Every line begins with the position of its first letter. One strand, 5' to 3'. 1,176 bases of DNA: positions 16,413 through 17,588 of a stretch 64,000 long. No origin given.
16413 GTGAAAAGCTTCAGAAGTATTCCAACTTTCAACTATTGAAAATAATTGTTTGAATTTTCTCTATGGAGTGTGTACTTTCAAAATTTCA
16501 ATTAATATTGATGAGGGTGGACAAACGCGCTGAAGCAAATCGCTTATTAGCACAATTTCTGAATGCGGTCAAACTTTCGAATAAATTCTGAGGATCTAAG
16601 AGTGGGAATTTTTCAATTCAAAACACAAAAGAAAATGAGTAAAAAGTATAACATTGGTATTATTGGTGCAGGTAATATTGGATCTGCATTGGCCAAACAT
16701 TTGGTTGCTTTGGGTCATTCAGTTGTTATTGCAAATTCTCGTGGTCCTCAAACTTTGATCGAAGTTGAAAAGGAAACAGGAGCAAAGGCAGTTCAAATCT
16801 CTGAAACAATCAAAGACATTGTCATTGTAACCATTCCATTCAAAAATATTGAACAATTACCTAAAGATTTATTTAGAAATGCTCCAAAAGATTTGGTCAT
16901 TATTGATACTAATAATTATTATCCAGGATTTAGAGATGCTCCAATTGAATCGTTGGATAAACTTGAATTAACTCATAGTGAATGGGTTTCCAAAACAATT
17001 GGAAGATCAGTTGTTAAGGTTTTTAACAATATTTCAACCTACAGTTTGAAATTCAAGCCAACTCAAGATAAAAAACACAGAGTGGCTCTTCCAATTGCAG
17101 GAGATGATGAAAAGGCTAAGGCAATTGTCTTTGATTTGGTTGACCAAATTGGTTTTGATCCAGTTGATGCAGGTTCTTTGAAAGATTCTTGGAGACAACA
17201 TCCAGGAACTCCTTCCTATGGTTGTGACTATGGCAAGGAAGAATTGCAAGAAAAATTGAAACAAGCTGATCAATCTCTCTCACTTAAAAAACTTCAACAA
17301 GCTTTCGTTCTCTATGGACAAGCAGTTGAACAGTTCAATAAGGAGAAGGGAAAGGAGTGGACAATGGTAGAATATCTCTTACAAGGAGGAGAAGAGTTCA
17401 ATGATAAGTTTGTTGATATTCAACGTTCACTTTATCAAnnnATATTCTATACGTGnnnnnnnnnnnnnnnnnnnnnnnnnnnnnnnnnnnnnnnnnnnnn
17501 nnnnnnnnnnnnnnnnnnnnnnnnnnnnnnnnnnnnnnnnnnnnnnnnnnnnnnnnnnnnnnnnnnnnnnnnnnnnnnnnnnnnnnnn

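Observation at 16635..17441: Duplicated intronless NADPH-dependent F420-reductase/COG2085-like gene is a horizontal-transfer candidate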

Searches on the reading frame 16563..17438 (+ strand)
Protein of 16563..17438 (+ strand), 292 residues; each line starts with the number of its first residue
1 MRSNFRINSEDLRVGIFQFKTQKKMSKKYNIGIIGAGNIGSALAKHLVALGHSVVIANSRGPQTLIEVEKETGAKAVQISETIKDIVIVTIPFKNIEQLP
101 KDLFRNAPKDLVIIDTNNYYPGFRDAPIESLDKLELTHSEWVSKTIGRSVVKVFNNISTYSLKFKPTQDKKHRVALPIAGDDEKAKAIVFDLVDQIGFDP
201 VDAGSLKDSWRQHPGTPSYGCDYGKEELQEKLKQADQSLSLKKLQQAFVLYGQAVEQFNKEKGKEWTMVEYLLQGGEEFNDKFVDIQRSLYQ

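Call 5: search_protein_families(library=pfam, proteins=[window:16635-17438:+], max_evalue=0.01)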
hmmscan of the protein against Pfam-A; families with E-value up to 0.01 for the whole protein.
window:16635-17438:+ (268 aa): 9 families
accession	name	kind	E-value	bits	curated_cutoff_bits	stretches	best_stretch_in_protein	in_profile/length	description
PF03807.23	F420_oxidored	-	2.9e-20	73.1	21.6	1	7-95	2-94/94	NADP oxidoreductase coenzyme F420-dependent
PF02826.25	2-Hacid_dh_C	-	1.2e-07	31.7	25.1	1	6-90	38-124/178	D-isomer specific 2-hydroxyacid dehydrogenase, NAD binding domain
PF03446.21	NAD_binding_2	-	3.9e-07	30.7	21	1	6-97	1-97/161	NAD binding domain of 6-phosphogluconate dehydrogenase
PF07991.19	KARI_N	-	0.00029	20.9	20.6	1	4-73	4-74/165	Acetohydroxy acid isomeroreductase, NADPH-binding domain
PF01488.26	Shikimate_DH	-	0.00031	21.3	24.3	1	3-57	11-68/138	Shikimate / quinate 5-dehydrogenase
PF02254.24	TrkA_N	-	0.002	18.9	23.8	1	8-58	2-50/116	TrkA-N domain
PF01210.29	NAD_Gly3P_dh_N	-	0.0028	18.1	23.1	1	7-36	2-31/158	NAD-dependent glycerol-3-phosphate dehydrogenase N-terminus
PF02558.23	ApbA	-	0.0048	17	22.2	1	7-56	1-47/150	Ketopantoate reductase PanE/ApbA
PF10727.15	Rossmann-like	-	0.0049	17.1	23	1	4-32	14-42/131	Rossmann-like domain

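Call 6: search_protein_families(library=ncbifam, proteins=[window:16635-17438:+], max_evalue=0.01)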
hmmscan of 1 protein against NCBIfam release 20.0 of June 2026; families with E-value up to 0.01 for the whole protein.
window:16635-17438:+ (268 aa): 22 families
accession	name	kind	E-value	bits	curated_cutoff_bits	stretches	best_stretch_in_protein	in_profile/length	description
TIGR01915.1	npdG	equivalog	3.9e-10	40.1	149.8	1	7-185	3-194/220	NADPH-dependent F420 reductase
NF006409.0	PRK08655.1-3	equivalog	8.9e-07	28.7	310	1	7-91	3-89/290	prephenate dehydrogenase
NF005650.0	PRK07417.1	equivalog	8.4e-06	25.3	290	1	6-92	3-91/281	prephenate/arogenate dehydrogenase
TIGR02853.1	spore_dpaA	equivalog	9.9e-06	25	319.65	1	7-93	154-240/287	dipicolinic acid synthetase subunit A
NF006162.0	PRK08306.1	equivalog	1.9e-05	24.1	261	1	6-92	156-242/297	dipicolinate synthase subunit DpsA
TIGR00872.1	gnd_rel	equivalog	0.00021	20.7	297.2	1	6-96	2-97/299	phosphogluconate dehydrogenase (NAD(+)-dependent, decarboxylating)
NF007161.0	PRK09599.1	subfamily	0.00028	20.2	271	1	6-95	2-96/302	NADP-dependent phosphogluconate dehydrogenase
NF005091.0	PRK06522.2-2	equivalog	0.00033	19.9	252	1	6-57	3-62/302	2-dehydropantoate 2-reductase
NF008592.0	PRK11559.1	equivalog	0.00035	19.9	397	1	5-69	3-68/296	2-hydroxy-3-oxopropionate reductase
NF009714.1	PRK13243.1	equivalog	0.00037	19.9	455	1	6-70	152-215/332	glyoxylate reductase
NF006410.0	PRK08655.1-4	equivalog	0.00057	18.8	498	1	2-91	2-94/446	prephenate dehydrogenase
NF006408.0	PRK08655.1-2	equivalog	0.0021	16.9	422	1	3-92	5-97/441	prephenate dehydrogenase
NF007039.0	PRK09496.3-2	equivalog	0.0033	16.3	293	1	7-53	3-48/446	Trk system potassium transporter TrkA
NF004017.0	PRK05479.1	equivalog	0.0033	16.2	336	1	3-71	16-85/337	ketol-acid reductoisomerase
NF006460.0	PRK08849.1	equivalog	0.0035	16.2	598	1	2-58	3-58/386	2-octaprenyl-3-methyl-6-methoxy-1,4-benzoquinol hydroxylase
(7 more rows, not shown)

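Call 7: find_homologous_proteins(query=window:16635-17438:+, max_evalue=0.00001)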
Query window:16635-17438:+ (268 aa): 4845 proteins with E <= 0.00001 among 5795 candidates; the best 120 are listed.
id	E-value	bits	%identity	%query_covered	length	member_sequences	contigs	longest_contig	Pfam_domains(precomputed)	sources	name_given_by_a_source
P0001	4.7e-172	588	99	100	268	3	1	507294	PF03446.22,PF02826.26,PF03807.24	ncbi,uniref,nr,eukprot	ncbi:predicted protein [Naegleria gruberi]|uniref:Predicted protein n=1 Tax=Naegleria gruberi TaxID=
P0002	1.5e-108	380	66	99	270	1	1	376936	PF03446.22,PF02826.26,PF03807.24,PF01488.27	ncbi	ncbi:hypothetical protein ABK040_002967 [Willaertia magna]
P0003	1.1e-84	302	52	94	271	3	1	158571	PF03446.22,PF02826.26,PF03807.24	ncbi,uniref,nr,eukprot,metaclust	ncbi:predicted protein [Naegleria gruberi]|uniref:Predicted protein n=1 Tax=Naegleria gruberi TaxID=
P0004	5.0e-68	247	45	93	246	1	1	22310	PF01408.29,PF03446.22,PF02826.26,PF03807.24,PF07991.19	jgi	jgi:predicted dinucleotide-binding enzyme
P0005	3.9e-67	244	52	77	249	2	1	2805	PF01408.29,PF03446.22,PF02826.26,PF03807.24,PF07991.19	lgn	-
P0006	3.9e-65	238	53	73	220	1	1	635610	PF03446.22,PF02826.26,PF03807.24,PF07991.19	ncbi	-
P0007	5.2e-65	237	51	76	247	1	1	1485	PF03446.22,PF02826.26,PF03807.24,PF07991.19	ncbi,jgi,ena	jgi:predicted dinucleotide-binding enzyme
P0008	5.8e-65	237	53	73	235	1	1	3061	PF10727.16,PF03446.22,PF02826.26,PF03807.24,PF07991.19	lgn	-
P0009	6.4e-65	237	53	73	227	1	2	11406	PF10727.16,PF03446.22,PF02826.26,PF03807.24,PF07991.19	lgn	-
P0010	1.1e-64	236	53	73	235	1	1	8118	PF10727.16,PF03446.22,PF02826.26,PF03807.24,PF07991.19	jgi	jgi:hypothetical protein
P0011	1.9e-64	235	55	76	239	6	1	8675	PF10727.16,PF03446.22,PF02826.26,PF03807.24,PF07991.19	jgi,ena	-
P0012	1.9e-64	235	56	72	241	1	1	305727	PF10727.16,PF03446.22,PF02826.26,PF03807.24,PF07991.19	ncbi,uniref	ncbi:NADPH-dependent F420 reductase [Hymenobacter sp. B1770]|uniref:NADPH-dependent F420 reductase n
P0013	2.3e-64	235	55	77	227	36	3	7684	PF10727.16,PF03446.22,PF02826.26,PF03807.24,PF07991.19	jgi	jgi:predicted dinucleotide-binding enzyme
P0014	2.7e-64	235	54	79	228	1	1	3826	PF10727.16,PF03446.22,PF02826.26,PF03807.24,PF07991.19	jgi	jgi:8-hydroxy-5-deazaflavin:NADPH oxidoreductase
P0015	2.8e-64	235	50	73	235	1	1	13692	PF10727.16,PF03446.22,PF02826.26,PF03807.24,PF07991.19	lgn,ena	-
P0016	3.1e-64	235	55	72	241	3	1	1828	PF10727.16,PF03446.22,PF02826.26,PF03807.24,PF07991.19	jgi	jgi:predicted dinucleotide-binding enzyme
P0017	3.4e-64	235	52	73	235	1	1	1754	PF10727.16,PF03446.22,PF02826.26,PF03807.24,PF07991.19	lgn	-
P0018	3.8e-64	234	53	72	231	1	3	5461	PF10727.16,PF03446.22,PF02826.26,PF03807.24,PF07991.19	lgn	-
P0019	4.6e-64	234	53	77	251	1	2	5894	PF10727.16,PF03446.22,PF02826.26,PF03807.24,PF07991.19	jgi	jgi:predicted dinucleotide-binding enzyme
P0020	5.1e-64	234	55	72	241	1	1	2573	PF10727.16,PF03446.22,PF02826.26,PF03807.24,PF07991.19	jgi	jgi:hypothetical protein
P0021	5.7e-64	234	54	79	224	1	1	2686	PF10727.16,PF03446.22,PF02826.26,PF03807.24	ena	-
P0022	5.9e-64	234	54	79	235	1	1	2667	PF10727.16,PF03446.22,PF02826.26,PF03807.24,PF07991.19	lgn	-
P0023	8.4e-64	233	55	72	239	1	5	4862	PF10727.16,PF03446.22,PF02826.26,PF03807.24,PF07991.19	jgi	jgi:predicted dinucleotide-binding enzyme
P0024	1.1e-63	233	53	74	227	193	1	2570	PF10727.16,PF03446.22,PF02826.26,PF03807.24,PF07991.19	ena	-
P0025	1.2e-63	233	55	72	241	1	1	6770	PF10727.16,PF03446.22,PF02826.26,PF03807.24,PF07991.19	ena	-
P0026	1.6e-63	232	54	72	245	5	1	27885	PF10727.16,PF03446.22,PF02826.26,PF03807.24,PF07991.19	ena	-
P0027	1.6e-63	232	53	74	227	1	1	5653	PF10727.16,PF03446.22,PF02826.26,PF03807.24,PF07991.19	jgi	jgi:hypothetical protein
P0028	2.0e-63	232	53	73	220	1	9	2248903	PF10727.16,PF03446.22,PF02826.26,PF03807.24,PF07991.19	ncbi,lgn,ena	-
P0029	2.2e-63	232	54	72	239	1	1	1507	PF10727.16,PF03446.22,PF02826.26,PF03807.24,PF07991.19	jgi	jgi:predicted dinucleotide-binding enzyme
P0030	2.2e-63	232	50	77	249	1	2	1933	PF10727.16,PF03446.22,PF02826.26,PF03807.24,PF07991.19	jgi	jgi:8-hydroxy-5-deazaflavin:NADPH oxidoreductase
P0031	2.3e-63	232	53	73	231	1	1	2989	PF10727.16,PF03446.22,PF02826.26,PF03807.24,PF07991.19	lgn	-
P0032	2.5e-63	232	54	72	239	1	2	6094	PF10727.16,PF03446.22,PF02826.26,PF03807.24,PF07991.19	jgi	jgi:predicted dinucleotide-binding enzyme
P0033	3.3e-63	231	53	74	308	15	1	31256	PF10727.16,PF03446.22,PF02826.26,PF03807.24,PF07991.19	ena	-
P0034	3.3e-63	231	51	75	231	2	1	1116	PF03446.22,PF02826.26,PF03807.24,PF07991.19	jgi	jgi:8-hydroxy-5-deazaflavin:NADPH oxidoreductase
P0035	3.3e-63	231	55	72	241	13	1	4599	PF10727.16,PF03446.22,PF02826.26,PF03807.24,PF07991.19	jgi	jgi:predicted dinucleotide-binding enzyme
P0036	3.6e-63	231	52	72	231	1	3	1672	PF03446.22,PF02826.26,PF03807.24,PF07991.19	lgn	-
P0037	3.7e-63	231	55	72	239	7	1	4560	PF10727.16,PF03446.22,PF02826.26,PF03807.24,PF07991.19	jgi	-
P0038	4.1e-63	231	54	72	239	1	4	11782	PF10727.16,PF03446.22,PF02826.26,PF03807.24,PF07991.19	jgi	jgi:predicted dinucleotide-binding enzyme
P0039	4.2e-63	231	50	74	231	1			PF10727.16,PF03446.22,PF02826.26,PF03807.24,PF07991.19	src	-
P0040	4.2e-63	231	53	72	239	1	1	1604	PF10727.16,PF03446.22,PF02826.26,PF03807.24,PF07991.19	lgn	-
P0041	4.3e-63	231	54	72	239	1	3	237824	PF10727.16,PF03446.22,PF02826.26,PF03807.24,PF07991.19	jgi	jgi:predicted dinucleotide-binding enzyme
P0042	4.4e-63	231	55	72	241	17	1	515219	PF10727.16,PF03446.22,PF02826.26,PF03807.24,PF07991.19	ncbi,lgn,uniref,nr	ncbi:NADPH-dependent F420 reductase [Hymenobacter arizonensis]|uniref:Pyrroline-5-carboxylate reduct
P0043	4.7e-63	231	50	83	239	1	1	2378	PF10727.16,PF03446.22,PF02826.26,PF03807.24,PF07991.19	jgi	jgi:predicted dinucleotide-binding enzyme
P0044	4.9e-63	231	52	73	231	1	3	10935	PF10727.16,PF02558.23,PF03446.22,PF02826.26,PF03807.24,PF07991.19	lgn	-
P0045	5.0e-63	231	53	81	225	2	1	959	PF10727.16,PF03446.22,PF02826.26,PF03807.24,PF07991.19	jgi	jgi:predicted dinucleotide-binding enzyme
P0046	5.1e-63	231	53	73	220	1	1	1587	PF10727.16,PF03446.22,PF02826.26,PF03807.24,PF07991.19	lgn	-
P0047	5.4e-63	231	52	75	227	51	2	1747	PF10727.16,PF03446.22,PF02826.26,PF03807.24,PF07991.19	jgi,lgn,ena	-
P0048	5.6e-63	231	55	76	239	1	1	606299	PF10727.16,PF03446.22,PF02826.26,PF03807.24,PF07991.19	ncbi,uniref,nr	ncbi:NADPH-dependent F420 reductase [Janthinobacterium aquaticum]|uniref:NADPH-dependent F420 reduct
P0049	5.7e-63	231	56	71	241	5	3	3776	PF10727.16,PF03446.22,PF02826.26,PF03807.24,PF07991.19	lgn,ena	-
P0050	5.8e-63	231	53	79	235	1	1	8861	PF10727.16,PF03446.22,PF02826.26,PF03807.24,PF07991.19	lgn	-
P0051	5.8e-63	231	50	74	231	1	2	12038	PF10727.16,PF03446.22,PF02826.26,PF03807.24,PF07991.19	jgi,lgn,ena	-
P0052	6.1e-63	231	55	72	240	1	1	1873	PF10727.16,PF03446.22,PF02826.26,PF03807.24,PF07991.19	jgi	jgi:predicted dinucleotide-binding enzyme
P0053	6.3e-63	230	52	72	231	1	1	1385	PF10727.16,PF03446.22,PF02826.26,PF03807.24,PF07991.19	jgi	jgi:predicted dinucleotide-binding enzyme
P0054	6.5e-63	230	50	83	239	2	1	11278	PF10727.16,PF03446.22,PF02826.26,PF03807.24,PF07991.19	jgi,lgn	jgi:predicted dinucleotide-binding enzyme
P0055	7.0e-63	230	53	74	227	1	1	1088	PF10727.16,PF03446.22,PF02826.26,PF03807.24,PF07991.19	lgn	-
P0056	7.9e-63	230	53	71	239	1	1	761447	PF10727.16,PF03446.22,PF02826.26,PF03807.24,PF07991.19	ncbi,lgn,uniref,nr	ncbi:NADP oxidoreductase [Duganella sp. Leaf126]|uniref:NADPH-dependent F420 reductase n=1 Tax=Dugan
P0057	8.0e-63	230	50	81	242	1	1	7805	PF10727.16,PF03446.22,PF02826.26,PF03807.24,PF07991.19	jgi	jgi:predicted dinucleotide-binding enzyme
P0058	8.4e-63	230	50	73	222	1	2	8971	PF10727.16,PF03446.22,PF02826.26,PF03807.24,PF07991.19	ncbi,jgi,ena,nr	ncbi:MAG TPA: NAD(P)-binding domain-containing protein [Solirubrobacteraceae bacterium]|nr:NAD(P)-bi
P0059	8.5e-63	230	50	73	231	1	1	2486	PF10727.16,PF03446.22,PF02826.26,PF03807.24,PF07991.19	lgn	-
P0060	8.6e-63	230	55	71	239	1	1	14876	PF10727.16,PF03446.22,PF02826.26,PF03807.24,PF07991.19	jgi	jgi:predicted dinucleotide-binding enzyme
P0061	9.4e-63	230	54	73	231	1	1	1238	PF03446.22,PF02826.26,PF03807.24,PF07991.19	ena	-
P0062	1.0e-62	230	53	73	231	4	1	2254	PF03446.22,PF02826.26,PF03807.24,PF07991.19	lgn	-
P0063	1.0e-62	230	52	77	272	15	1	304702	PF10727.16,PF03446.22,PF02826.26,PF03807.24,PF07991.19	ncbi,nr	ncbi:NADPH-dependent F420 reductase [Hymenobacter metallilatus]|nr:NAD(P)-binding domain-containing 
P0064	1.0e-62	230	55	72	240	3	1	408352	PF10727.16,PF03446.22,PF02826.26,PF03807.24,PF07991.19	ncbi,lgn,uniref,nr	ncbi:hypothetical protein HNP98_000575 [Hymenobacter sp. 9A]|uniref:Pyrroline-5-carboxylate reductas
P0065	1.1e-62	230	52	72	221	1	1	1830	PF10727.16,PF03446.22,PF02826.26,PF03807.24,PF07991.19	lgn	-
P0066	1.1e-62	230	54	72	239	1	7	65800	PF10727.16,PF03446.22,PF02826.26,PF03807.24,PF07991.19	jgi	jgi:predicted dinucleotide-binding enzyme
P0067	1.1e-62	230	53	72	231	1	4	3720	PF10727.16,PF03446.22,PF02826.26,PF03807.24,PF07991.19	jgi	jgi:predicted dinucleotide-binding enzyme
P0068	1.1e-62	230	54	71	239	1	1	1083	PF10727.16,PF03446.22,PF02826.26,PF03807.24,PF07991.19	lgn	-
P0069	1.2e-62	230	52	74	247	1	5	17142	PF10727.16,PF03446.22,PF02826.26,PF03807.24,PF07991.19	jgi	jgi:predicted dinucleotide-binding enzyme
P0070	1.2e-62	230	54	72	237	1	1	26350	PF10727.16,PF03446.22,PF02826.26,PF03807.24,PF07991.19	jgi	jgi:predicted dinucleotide-binding enzyme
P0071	1.3e-62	229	52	79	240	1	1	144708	PF03446.22,PF02826.26,PF03807.24,PF07991.19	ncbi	ncbi:NAD(P)-binding domain-containing protein [Hymenobacter humi]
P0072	1.4e-62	229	54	72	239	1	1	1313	PF10727.16,PF03446.22,PF02826.26,PF03807.24,PF07991.19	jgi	jgi:predicted dinucleotide-binding enzyme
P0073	1.5e-62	229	54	72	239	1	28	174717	PF10727.16,PF03446.22,PF02826.26,PF03807.24,PF07991.19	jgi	jgi:predicted dinucleotide-binding enzyme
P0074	1.5e-62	229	54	72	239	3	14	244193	PF10727.16,PF03446.22,PF02826.26,PF03807.24,PF07991.19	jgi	jgi:predicted dinucleotide-binding enzyme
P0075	1.5e-62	229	53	74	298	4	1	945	PF03446.22,PF02826.26,PF03807.24,PF07991.19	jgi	jgi:predicted dinucleotide-binding enzyme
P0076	1.6e-62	229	49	71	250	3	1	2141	PF03446.22,PF02826.26,PF03807.24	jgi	jgi:predicted dinucleotide-binding enzyme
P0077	1.6e-62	229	52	73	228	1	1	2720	PF03446.22,PF02826.26,PF03807.24,PF07991.19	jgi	jgi:predicted dinucleotide-binding enzyme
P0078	1.7e-62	229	54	72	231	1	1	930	PF10727.16,PF03446.22,PF02826.26,PF03807.24,PF07991.19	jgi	jgi:predicted dinucleotide-binding enzyme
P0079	2.0e-62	229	53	72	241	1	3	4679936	PF10727.16,PF03446.22,PF02826.26,PF03807.24,PF07991.19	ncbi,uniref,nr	ncbi:NAD(P)-binding domain-containing protein [Hymenobacter ginsengisoli]|uniref:NAD(P)-binding doma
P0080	2.0e-62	229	52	77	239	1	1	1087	PF10727.16,PF03446.22,PF02826.26,PF03807.24,PF07991.19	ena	-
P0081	2.1e-62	229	51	73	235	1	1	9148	PF10727.16,PF03446.22,PF02826.26,PF03807.24,PF07991.19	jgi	jgi:predicted dinucleotide-binding enzyme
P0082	2.1e-62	229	54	71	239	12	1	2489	PF10727.16,PF03446.22,PF02826.26,PF03807.24,PF07991.19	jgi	jgi:8-hydroxy-5-deazaflavin:NADPH oxidoreductase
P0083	2.1e-62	229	53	72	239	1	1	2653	PF10727.16,PF03446.22,PF02826.26,PF03807.24,PF07991.19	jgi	jgi:predicted dinucleotide-binding enzyme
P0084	2.2e-62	229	53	78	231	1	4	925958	PF10727.16,PF03446.22,PF02826.26,PF03807.24,PF07991.19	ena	-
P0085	2.5e-62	229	52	74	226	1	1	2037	PF03446.22,PF02826.26,PF03807.24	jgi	jgi:predicted dinucleotide-binding enzyme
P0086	2.6e-62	228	52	74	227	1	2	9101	PF10727.16,PF03446.22,PF02826.26,PF03807.24,PF07991.19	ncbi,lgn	-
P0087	2.7e-62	228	46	93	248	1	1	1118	PF10727.16,PF03446.22,PF02826.26,PF03807.24,PF07991.19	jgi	jgi:predicted dinucleotide-binding enzyme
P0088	2.8e-62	228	56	71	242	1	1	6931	PF10727.16,PF03446.22,PF02826.26,PF03807.24,PF07991.19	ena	-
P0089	2.9e-62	228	53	77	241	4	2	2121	PF03446.22,PF02826.26,PF03807.24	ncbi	-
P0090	2.9e-62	228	53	72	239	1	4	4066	PF10727.16,PF03446.22,PF02826.26,PF03807.24,PF07991.19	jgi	jgi:predicted dinucleotide-binding enzyme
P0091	2.9e-62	228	52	73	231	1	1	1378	PF10727.16,PF03446.22,PF02826.26,PF03807.24,PF07991.19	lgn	-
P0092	2.9e-62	228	53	73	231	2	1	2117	PF01408.29,PF10727.16,PF03446.22,PF02826.26,PF01210.30,PF03807.24,PF07991.19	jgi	jgi:8-hydroxy-5-deazaflavin:NADPH oxidoreductase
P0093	3.0e-62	228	54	72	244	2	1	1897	PF10727.16,PF03446.22,PF02826.26,PF03807.24,PF07991.19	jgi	jgi:predicted dinucleotide-binding enzyme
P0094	3.0e-62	228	53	72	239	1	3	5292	PF10727.16,PF03446.22,PF02826.26,PF03807.24,PF07991.19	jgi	jgi:predicted dinucleotide-binding enzyme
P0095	3.0e-62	228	53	72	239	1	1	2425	PF10727.16,PF03446.22,PF02826.26,PF03807.24,PF07991.19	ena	-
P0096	3.0e-62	228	51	72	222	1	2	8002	PF10727.16,PF03446.22,PF02826.26,PF03807.24,PF07991.19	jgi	jgi:predicted dinucleotide-binding enzyme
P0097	3.0e-62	228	55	72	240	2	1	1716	PF10727.16,PF03446.22,PF02826.26,PF03807.24,PF07991.19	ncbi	-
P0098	3.1e-62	228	53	74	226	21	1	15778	PF10727.16,PF03446.22,PF02826.26,PF03807.24,PF07991.19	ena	-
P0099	3.1e-62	228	53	72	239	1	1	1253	PF10727.16,PF03446.22,PF02826.26,PF03807.24,PF07991.19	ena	-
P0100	3.1e-62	228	52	73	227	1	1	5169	PF10727.16,PF03446.22,PF02826.26,PF03807.24,PF07991.19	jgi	jgi:predicted dinucleotide-binding enzyme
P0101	3.1e-62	228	52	74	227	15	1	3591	PF03446.22,PF02826.26,PF03807.24,PF07991.19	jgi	jgi:8-hydroxy-5-deazaflavin:NADPH oxidoreductase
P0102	3.1e-62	228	54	72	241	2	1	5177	PF10727.16,PF03446.22,PF02826.26,PF03807.24,PF07991.19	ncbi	ncbi:MAG: NAD(P)-binding domain-containing protein [Hymenobacter sp.]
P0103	3.2e-62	228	54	73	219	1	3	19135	PF03446.22,PF02826.26,PF03807.24,PF07991.19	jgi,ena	jgi:predicted dinucleotide-binding enzyme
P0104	3.2e-62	228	53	74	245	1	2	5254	PF10727.16,PF03446.22,PF02826.26,PF03807.24,PF07991.19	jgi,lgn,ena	jgi:predicted dinucleotide-binding enzyme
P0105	3.4e-62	228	52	73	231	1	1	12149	PF03446.22,PF02826.26,PF03807.24,PF07991.19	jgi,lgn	jgi:predicted dinucleotide-binding enzyme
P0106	3.6e-62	228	54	71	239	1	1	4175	PF10727.16,PF03446.22,PF02826.26,PF03807.24,PF07991.19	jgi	jgi:predicted dinucleotide-binding enzyme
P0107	3.8e-62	228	51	79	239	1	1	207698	PF10727.16,PF03446.22,PF02826.26,PF03807.24,PF07991.19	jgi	jgi:predicted dinucleotide-binding enzyme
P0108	3.8e-62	228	44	93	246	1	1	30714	PF10727.16,PF03446.22,PF02826.26,PF03807.24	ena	-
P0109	3.9e-62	228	54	71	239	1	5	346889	PF10727.16,PF03446.22,PF02826.26,PF03807.24,PF07991.19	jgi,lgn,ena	-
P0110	4.0e-62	228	55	72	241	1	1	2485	PF10727.16,PF03446.22,PF02826.26,PF03807.24,PF07991.19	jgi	jgi:predicted dinucleotide-binding enzyme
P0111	4.0e-62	228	51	73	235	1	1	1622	PF10727.16,PF03446.22,PF02826.26,PF03807.24,PF07991.19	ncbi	-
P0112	4.0e-62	228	55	72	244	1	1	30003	PF10727.16,PF03446.22,PF02826.26,PF03807.24,PF07991.19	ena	-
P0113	4.0e-62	228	54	72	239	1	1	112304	PF10727.16,PF03446.22,PF02826.26,PF03807.24,PF07991.19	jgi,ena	-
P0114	4.2e-62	228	55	72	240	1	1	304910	PF03446.22,PF02826.26,PF03807.24,PF07991.19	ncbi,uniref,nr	ncbi:NADPH-dependent F420 reductase [Hymenobacter sp. BT770]|uniref:NADPH-dependent F420 reductase n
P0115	4.3e-62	228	54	71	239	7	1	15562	PF10727.16,PF03446.22,PF02826.26,PF03807.24,PF07991.19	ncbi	-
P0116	4.3e-62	228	55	72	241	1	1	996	PF03446.22,PF02826.26,PF03807.24,PF07991.19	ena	-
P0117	4.4e-62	228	54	72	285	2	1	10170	PF10727.16,PF03446.22,PF02826.26,PF03807.24,PF07991.19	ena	-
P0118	4.4e-62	228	51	74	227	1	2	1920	PF10727.16,PF03446.22,PF02826.26,PF03807.24,PF07991.19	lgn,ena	-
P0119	4.4e-62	228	52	72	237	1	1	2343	PF10727.16,PF03446.22,PF02826.26,PF03807.24,PF07991.19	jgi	jgi:predicted dinucleotide-binding enzyme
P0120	5.0e-62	228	54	71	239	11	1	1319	PF10727.16,PF03446.22,PF02826.26,PF03807.24,PF07991.19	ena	-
